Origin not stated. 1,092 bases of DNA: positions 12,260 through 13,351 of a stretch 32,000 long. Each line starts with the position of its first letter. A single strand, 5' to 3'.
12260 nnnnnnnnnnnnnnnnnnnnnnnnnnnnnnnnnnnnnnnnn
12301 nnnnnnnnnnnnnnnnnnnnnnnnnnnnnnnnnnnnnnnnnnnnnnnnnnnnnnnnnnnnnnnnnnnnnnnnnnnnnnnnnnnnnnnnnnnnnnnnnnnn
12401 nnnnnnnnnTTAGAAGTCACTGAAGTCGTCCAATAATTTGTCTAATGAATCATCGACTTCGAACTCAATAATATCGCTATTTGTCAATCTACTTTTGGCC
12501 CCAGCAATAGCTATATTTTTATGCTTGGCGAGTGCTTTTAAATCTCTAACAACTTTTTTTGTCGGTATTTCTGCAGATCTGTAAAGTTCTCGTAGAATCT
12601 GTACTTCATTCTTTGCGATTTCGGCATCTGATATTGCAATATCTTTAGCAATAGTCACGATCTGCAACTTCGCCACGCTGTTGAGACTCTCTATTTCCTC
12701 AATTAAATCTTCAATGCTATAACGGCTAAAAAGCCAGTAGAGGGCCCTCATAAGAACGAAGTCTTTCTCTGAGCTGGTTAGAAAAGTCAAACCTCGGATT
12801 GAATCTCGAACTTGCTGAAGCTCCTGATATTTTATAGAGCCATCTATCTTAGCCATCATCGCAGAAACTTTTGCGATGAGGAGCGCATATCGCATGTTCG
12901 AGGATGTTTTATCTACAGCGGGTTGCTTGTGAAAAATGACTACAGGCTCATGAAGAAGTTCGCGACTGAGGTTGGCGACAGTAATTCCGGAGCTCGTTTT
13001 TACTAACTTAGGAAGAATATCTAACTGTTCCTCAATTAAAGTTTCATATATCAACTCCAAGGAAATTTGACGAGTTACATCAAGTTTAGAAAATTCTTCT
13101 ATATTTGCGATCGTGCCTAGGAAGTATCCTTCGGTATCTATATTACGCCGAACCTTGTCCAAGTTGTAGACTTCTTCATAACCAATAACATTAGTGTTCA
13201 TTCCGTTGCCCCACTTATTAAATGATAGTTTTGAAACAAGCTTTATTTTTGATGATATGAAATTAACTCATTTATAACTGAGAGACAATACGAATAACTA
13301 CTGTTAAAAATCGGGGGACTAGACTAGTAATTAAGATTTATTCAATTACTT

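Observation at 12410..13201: TerB-like protein as the lead gene of a DNA-defence operon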

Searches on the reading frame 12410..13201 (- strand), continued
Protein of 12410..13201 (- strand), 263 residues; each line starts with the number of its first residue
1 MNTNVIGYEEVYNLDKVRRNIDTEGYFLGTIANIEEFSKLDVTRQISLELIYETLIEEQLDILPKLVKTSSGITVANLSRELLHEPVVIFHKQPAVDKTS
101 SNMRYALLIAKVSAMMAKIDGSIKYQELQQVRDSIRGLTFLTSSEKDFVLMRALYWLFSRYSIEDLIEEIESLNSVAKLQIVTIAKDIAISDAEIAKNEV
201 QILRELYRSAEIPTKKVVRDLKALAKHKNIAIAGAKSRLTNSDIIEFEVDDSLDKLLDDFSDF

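Call 68: search_protein_families(library=padloc, alignment_id=A2, max_evalue=0.01)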
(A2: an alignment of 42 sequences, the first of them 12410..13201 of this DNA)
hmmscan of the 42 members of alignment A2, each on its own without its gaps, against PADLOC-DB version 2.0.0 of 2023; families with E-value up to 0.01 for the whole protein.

A. member 1, window:12410-13201:- (263 aa): 0 families

B. families by the number of members that match (of 42 scanned): 5 families
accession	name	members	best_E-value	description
PDLC01852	CARF3--CARF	1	6.1e-05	-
PDLC02373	dCTPase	1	8.3e-05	-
PDLC00736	Effector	1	0.00037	Endonuclease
PDLC05027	PDC-S48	1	0.0015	-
PDLC01866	CARF3--CARF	1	0.0072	-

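Call 80: search_dna_similar(query=P0036, collection=plasmids, mode=protein, max_evalue=0.001)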
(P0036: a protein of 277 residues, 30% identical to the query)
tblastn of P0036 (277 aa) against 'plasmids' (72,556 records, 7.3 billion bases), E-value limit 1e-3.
No match.

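Call 81: search_dna_similar(query=window:12410-13201:-, collection=phages, mode=protein, max_evalue=0.001)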
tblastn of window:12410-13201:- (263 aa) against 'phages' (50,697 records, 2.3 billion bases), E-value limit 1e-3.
No match.

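Call 85: find_encoding_contigs(protein=P0038, flank=6000, max_places=2)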
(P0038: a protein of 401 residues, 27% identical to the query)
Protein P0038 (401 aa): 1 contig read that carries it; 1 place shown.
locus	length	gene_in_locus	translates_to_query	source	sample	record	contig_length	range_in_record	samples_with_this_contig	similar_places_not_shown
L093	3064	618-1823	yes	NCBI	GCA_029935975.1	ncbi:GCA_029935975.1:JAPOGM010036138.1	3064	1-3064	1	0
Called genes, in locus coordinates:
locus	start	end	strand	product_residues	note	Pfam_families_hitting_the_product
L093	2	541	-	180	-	?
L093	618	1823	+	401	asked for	-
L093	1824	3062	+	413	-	?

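Call 86: find_encoding_contigs(protein=P0041, flank=6000, max_places=2)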
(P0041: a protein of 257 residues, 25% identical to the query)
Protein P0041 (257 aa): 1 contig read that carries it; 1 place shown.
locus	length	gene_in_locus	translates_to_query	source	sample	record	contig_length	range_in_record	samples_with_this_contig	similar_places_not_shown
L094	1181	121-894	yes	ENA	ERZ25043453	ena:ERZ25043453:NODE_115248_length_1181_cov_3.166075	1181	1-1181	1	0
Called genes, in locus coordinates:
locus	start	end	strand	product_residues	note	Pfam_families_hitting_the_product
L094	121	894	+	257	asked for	PF05099:TerB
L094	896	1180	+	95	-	?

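Call 87: find_encoding_contigs(protein=P0054, flank=6000, max_places=2)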
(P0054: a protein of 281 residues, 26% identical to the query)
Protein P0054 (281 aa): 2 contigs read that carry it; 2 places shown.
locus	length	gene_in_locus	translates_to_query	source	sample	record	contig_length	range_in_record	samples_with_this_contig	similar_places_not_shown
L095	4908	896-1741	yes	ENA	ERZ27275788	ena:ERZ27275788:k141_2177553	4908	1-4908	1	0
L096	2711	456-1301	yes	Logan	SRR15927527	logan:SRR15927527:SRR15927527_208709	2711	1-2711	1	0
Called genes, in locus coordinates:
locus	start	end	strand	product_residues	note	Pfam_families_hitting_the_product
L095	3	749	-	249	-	?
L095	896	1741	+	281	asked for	PF05099:TerB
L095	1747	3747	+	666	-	PF04851:ResIII, PF00176:SNF2-rel_dom (weak), PF00270:DEAD, PF18766:SWI2_SNF2 (weak), PF00271:Helicase_C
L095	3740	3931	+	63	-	-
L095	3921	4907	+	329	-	?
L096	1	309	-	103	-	?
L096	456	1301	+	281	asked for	PF05099:TerB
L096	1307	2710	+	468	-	?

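Call 93: search_protein_families(library=padloc, proteins=[P0048, P0050, P0051, P0052, P0053, P0055, P0056], max_evalue=0.001)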
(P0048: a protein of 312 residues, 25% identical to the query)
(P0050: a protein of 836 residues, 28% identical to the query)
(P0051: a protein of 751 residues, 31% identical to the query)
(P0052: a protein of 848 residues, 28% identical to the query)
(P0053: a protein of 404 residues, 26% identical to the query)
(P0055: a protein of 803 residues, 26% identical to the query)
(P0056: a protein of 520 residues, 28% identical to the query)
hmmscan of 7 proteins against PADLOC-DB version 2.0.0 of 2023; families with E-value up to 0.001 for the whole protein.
P0048 (312 aa): 2 families
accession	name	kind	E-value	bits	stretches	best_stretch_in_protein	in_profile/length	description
PDLC03958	SngA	-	1.4e-30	105.5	1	3-291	238-425/528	-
PDLC05027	PDC-S48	-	1.9e-05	21.9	1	206-273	274-338/411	-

P0050 (836 aa): 1 family
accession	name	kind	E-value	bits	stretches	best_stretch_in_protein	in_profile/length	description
PDLC03958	SngA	-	5.2e-114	380.7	1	131-835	24-524/528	-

P0051 (751 aa): 1 family
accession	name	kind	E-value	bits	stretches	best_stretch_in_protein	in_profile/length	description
PDLC03958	SngA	-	1.9e-98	329.4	1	36-750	25-524/528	-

P0052 (848 aa): 1 family
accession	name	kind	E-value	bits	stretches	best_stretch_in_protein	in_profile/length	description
PDLC03958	SngA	-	2.6e-79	266.2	1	100-845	24-522/528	-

P0053 (404 aa): 2 families
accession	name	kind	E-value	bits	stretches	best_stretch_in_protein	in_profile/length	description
PDLC03958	SngA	-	2.5e-62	210.2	1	2-404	225-525/528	-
PDLC05027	PDC-S48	-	0.00015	19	1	219-287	273-338/411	-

P0055 (803 aa): 1 family
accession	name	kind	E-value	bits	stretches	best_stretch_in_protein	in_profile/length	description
PDLC03958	SngA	-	1.6e-72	243.9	1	83-803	24-525/528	-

P0056 (520 aa): 1 family
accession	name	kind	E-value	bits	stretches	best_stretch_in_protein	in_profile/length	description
PDLC03958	SngA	-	3e-58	196.7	1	24-509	183-515/528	-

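Call 94: search_protein_families(library=pfam, proteins=[P0048, P0050, P0051, P0052, P0053, P0055, P0056, P0038], max_evalue=0.001)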
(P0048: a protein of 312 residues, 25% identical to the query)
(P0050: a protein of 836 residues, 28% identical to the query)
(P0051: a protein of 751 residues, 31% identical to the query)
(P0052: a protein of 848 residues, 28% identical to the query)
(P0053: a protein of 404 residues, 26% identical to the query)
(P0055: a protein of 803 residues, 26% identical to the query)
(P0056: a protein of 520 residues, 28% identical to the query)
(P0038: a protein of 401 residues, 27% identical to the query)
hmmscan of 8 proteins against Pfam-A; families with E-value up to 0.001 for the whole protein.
P0048 (312 aa): 2 families
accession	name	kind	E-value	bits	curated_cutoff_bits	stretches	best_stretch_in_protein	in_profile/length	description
PF05099.18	TerB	-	4.1e-11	43.6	24.4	1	135-240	6-112/118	Tellurite resistance protein TerB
PF15615.11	TerB_C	-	8.2e-06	26.5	26.3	1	259-291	11-43/148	TerB-C domain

P0050 (836 aa): 3 families
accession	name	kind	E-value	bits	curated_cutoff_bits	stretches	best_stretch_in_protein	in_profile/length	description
PF13208.11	TerB_N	-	5.3e-63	212.9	25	1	167-373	1-207/207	TerB N-terminal domain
PF15615.11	TerB_C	-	4.5e-37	128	26.3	1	701-835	8-148/148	TerB-C domain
PF05099.18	TerB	-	2.4e-10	41.1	24.4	1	580-684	6-111/118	Tellurite resistance protein TerB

P0051 (751 aa): 4 families
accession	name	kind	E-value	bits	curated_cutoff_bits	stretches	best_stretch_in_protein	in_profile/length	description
PF13208.11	TerB_N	-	2.6e-55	187.8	25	1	56-263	2-206/207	TerB N-terminal domain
PF15615.11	TerB_C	-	1.6e-26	93.7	26.3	1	619-749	8-147/148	TerB-C domain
PF05099.18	TerB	-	2.1e-12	47.8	24.4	1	476-585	4-112/118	Tellurite resistance protein TerB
PF04391.17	DUF533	-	1.6e-06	28.2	29.6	0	467-520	64-116/178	Protein of unknown function (DUF533)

P0052 (848 aa): 3 families
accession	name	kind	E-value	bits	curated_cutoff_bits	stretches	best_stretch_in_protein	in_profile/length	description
PF13208.11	TerB_N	-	1.6e-37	129.7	25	1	145-356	1-207/207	TerB N-terminal domain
PF15615.11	TerB_C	-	5.4e-18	66.1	26.3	1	727-839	16-140/148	TerB-C domain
PF05099.18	TerB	-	5.1e-12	46.6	24.4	1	567-674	5-113/118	Tellurite resistance protein TerB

P0053 (404 aa): 2 families
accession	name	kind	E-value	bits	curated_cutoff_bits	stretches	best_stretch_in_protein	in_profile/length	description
PF15615.11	TerB_C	-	4.6e-37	127.9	26.3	1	274-403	12-148/148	TerB-C domain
PF05099.18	TerB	-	2.2e-12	47.7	24.4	1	149-254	6-112/118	Tellurite resistance protein TerB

P0055 (803 aa): 3 families
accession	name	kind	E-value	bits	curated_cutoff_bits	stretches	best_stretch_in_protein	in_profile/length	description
PF13208.11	TerB_N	-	5.1e-39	134.6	25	1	125-328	3-205/207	TerB N-terminal domain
PF15615.11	TerB_C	-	1.6e-31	109.9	26.3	1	664-802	6-148/148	TerB-C domain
PF05099.18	TerB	-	7.3e-10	39.6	24.4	1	544-647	5-110/118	Tellurite resistance protein TerB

P0056 (520 aa): 3 families
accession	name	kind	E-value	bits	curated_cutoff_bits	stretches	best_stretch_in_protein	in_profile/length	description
PF15615.11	TerB_C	-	1.1e-26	94.3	26.3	1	387-514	12-144/148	TerB-C domain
PF05099.18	TerB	-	1.9e-16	60.8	24.4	1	262-364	7-110/118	Tellurite resistance protein TerB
PF13208.11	TerB_N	-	3.8e-06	27.2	25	1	9-54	158-203/207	TerB N-terminal domain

P0038 (401 aa): 1 family
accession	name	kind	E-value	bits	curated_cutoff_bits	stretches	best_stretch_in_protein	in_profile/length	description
PF05099.18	TerB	-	6.7e-05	23.6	24.4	1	235-351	6-109/118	Tellurite resistance protein TerB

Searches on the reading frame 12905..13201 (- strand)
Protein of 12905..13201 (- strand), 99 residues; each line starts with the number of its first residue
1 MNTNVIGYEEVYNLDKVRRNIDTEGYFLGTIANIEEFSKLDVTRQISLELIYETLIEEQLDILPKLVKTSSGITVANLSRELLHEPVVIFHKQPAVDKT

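Call 82: predict_structure(alignment_id=A5)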
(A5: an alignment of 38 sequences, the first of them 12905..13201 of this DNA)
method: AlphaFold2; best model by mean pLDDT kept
length: 99 residues; sequences in the alignment: 38
mean_pLDDT: 87.3   pTM: 0.78
mean pLDDT of the five models: 87.3, 87.2, 86.3, 86.1, 86.0
residues with pLDDT >= 90: 69; 70-90: 16; 50-70: 11; < 50: 3
segments of 3 or more residues with pLDDT < 50: 1-3
pLDDT, mean of each block of 10 residues (from residue 1): 61 95 94 93 92 95 93 83 89 76
secondary structure, 60 per line:
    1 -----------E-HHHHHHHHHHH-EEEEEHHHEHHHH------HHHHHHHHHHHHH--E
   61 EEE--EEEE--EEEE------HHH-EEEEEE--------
elements in order: H14-24 E26-30 H35-38 H45-57 E60-63 E66-69 E72-75 E86-91

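Call 84: fold_search(model_id=the predicted structure, library=pdb)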
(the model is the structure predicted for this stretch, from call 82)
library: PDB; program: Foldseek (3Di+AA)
matches with E <= 10: 121; with E <= 0.001: 0
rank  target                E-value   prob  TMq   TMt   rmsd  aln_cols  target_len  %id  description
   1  2m71_MODEL_1_A        5.7e-01  0.10  0.27  0.27   8.2       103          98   10  Solution structure of the a C-terminal domain of translation initiation factor IF-3 from Campylobacter jejuni (released 2013-05-15)
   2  2owg_A                8.5e-01  0.08  0.27  0.14  10.2        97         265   14  Crystal structure of PH0725 from Pyrococcus horikoshii OT3 (released 2007-08-21)
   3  2e8h_A                1.0e+00  0.07  0.27  0.14  10.3        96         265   14  Crystal structure of PH0725 from Pyrococcus horikoshii OT3 (released 2007-07-24)
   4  3fv6_B                1.1e+00  0.10  0.14  0.10   7.4        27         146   41  Crystal Structure of the CBS domains from the Bacillus subtilis CcpN repressor (released 2010-01-26)
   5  8syi_G                1.2e+00  0.04  0.23  0.20  11.5        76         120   14  Cyanobacterial RNAP-EC (released 2023-07-05)
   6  9det_a                1.3e+00  0.08  0.27  0.05  11.2        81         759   12  Human V-ATPase Vo subcomplex (containing subunit isoform a4) bound to nanobody and inhibitor (released 2025-09-10)
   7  2e16_A                1.3e+00  0.06  0.27  0.14  10.2        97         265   14  Crystal structure of Glu140 to Arg mutant of Diphthine synthase (released 2007-04-24)
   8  2gmg_MODEL_1_A        1.3e+00  0.05  0.24  0.23   9.9        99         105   16  Solution NMR Structure of protein PF0610 from Pyrococcus furiosus, Northeast Structural Genomics Consortium Ta (released 2006-11-28)
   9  3jct_X                1.4e+00  0.04  0.21  0.17  11.2        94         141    8  Cryo-em structure of eukaryotic pre-60S ribosomal subunits (released 2016-06-01)
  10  2pb4_A                1.5e+00  0.06  0.27  0.14  10.2        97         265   14  Crystal structure of PH0725 from Pyrococcus horikoshii OT3 (released 2007-10-02)
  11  2yxd_A                1.8e+00  0.03  0.20  0.14  11.7        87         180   16  Crystal Structure of Cobalamin biosynthesis precorrin 8W decarboxylase (cbiT) (released 2007-10-30)
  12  3mb5                  1.9e+00  0.03  0.21  0.10  12.3        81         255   12  Crystal structure of P. abyssi tRNA m1A58 methyltransferase in complex with S-adenosyl-L-methionine (released 2010-05-12)
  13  2e0k_B                2.1e+00  0.08  0.35  0.17   7.9        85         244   12  Crystal structure of CbiL, a methyltransferase involved in anaerobic vitamin B12 biosynthesis (released 2007-01-16)
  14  5xik_A                2.2e+00  0.08  0.33  0.10  10.8        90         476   11  Crystal Structure of Toxoplasma gondii Prolyl-tRNA Synthetase (TgPRS) in complex with tetrahydro quinazolinone febrifu (released 2018-03-07)
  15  9qt5_T                2.2e+00  0.02  0.18  0.18  14.4        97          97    9  Structure of the 50S ribosomal subunit from the antibiotic-producing bacterium Streptomyces fradiae (released 2025-05-14)
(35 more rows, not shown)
